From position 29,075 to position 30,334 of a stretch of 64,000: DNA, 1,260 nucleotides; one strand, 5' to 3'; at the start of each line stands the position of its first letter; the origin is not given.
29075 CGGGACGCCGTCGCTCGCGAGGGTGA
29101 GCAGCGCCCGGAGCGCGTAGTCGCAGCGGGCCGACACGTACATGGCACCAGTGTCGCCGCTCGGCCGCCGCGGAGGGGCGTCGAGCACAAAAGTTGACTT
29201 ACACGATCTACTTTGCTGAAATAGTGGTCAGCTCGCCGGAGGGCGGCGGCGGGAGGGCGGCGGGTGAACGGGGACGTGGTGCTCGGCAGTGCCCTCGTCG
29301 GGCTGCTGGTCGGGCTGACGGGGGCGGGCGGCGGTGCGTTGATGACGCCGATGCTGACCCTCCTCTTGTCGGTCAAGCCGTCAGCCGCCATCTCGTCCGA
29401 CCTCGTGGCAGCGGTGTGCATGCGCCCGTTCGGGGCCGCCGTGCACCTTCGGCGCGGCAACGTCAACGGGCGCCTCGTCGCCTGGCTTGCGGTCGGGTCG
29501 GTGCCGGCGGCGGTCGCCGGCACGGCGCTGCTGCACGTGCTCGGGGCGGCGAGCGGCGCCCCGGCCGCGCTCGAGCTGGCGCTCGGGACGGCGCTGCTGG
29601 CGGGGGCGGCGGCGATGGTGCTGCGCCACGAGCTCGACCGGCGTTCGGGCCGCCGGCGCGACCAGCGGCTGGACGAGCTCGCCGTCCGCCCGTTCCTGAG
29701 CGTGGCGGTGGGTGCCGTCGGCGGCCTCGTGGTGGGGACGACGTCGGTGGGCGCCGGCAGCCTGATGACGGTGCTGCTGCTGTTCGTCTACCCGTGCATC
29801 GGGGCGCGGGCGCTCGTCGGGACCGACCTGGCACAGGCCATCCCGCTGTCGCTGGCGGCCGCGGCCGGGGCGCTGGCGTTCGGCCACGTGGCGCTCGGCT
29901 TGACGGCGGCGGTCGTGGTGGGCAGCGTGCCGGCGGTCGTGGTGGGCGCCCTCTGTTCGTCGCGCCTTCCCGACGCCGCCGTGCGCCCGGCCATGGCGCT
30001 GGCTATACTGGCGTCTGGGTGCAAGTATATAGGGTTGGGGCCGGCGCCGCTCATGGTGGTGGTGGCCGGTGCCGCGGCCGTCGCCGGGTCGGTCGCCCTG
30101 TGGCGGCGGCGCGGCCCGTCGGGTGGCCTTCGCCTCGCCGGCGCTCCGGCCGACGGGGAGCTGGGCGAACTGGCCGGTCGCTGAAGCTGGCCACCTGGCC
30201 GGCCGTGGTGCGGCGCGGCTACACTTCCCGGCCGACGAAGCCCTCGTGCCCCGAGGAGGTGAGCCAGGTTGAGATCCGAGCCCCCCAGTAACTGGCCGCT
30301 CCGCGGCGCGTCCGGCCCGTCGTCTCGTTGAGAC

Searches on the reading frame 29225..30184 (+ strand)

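Call 78: search_protein_families(library=pfam, proteins=[window:29225-30184:+], max_evalue=0.0001)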
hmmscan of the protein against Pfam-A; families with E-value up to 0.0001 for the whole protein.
window:29225-30184:+ (319 aa): 1 family
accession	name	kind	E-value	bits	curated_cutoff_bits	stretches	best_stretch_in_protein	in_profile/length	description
PF01925.25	TauE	-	1.4e-37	130.1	32.6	1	19-267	2-236/237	Sulfite exporter TauE/SafE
